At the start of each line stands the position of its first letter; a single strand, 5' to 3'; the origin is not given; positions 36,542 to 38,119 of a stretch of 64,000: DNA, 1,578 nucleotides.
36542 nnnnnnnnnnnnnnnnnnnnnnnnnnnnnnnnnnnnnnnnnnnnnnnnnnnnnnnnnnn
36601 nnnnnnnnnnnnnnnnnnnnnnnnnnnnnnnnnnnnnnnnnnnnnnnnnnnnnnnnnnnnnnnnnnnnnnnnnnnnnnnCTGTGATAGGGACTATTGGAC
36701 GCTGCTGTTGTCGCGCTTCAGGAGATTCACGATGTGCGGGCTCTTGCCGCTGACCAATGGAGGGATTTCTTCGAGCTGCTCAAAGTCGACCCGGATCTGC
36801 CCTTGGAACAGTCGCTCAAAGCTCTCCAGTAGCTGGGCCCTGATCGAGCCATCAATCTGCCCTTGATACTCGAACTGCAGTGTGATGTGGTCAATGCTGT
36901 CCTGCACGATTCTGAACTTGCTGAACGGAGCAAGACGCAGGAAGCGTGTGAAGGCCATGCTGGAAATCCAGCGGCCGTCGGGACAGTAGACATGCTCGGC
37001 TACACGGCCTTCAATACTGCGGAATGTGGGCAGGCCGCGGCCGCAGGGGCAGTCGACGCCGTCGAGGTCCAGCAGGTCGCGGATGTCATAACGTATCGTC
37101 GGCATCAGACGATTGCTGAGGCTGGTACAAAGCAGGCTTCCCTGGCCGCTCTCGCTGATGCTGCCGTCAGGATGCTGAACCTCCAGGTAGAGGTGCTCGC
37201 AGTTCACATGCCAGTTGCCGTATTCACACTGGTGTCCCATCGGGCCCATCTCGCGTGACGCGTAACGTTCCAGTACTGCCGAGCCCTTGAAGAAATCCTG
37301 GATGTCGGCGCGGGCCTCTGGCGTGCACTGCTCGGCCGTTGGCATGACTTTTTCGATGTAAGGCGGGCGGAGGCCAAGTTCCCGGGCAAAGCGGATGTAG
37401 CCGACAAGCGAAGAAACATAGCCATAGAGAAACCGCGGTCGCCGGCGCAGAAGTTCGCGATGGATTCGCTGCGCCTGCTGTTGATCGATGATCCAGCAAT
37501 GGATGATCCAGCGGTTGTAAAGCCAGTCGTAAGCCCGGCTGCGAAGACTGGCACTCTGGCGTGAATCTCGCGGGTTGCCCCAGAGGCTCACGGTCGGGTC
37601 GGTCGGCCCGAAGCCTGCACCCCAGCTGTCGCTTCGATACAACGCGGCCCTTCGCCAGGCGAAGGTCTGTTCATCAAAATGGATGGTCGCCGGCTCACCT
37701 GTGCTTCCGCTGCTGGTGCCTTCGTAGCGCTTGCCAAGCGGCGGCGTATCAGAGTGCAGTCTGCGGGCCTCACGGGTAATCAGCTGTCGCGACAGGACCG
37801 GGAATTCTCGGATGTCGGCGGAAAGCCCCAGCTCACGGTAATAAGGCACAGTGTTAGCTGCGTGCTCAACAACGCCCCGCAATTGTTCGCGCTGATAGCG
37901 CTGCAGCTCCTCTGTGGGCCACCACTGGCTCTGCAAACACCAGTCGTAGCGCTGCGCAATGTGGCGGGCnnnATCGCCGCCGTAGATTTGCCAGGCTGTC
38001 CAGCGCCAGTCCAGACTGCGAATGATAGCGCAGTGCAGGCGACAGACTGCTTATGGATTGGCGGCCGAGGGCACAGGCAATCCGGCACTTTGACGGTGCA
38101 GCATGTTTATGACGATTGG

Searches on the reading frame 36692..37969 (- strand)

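Call 88: search_protein_families(library=pfam, proteins=[window:36692-37969:-], max_evalue=0.01)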
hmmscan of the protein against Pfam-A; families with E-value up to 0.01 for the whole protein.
window:36692-37969:- (425 aa): 1 family
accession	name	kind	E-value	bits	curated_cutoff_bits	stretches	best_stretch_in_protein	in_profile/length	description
PF25224.1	DUF7842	-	0.0092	17.1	27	0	138-179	47-86/96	Domain of unknown function (DUF7842)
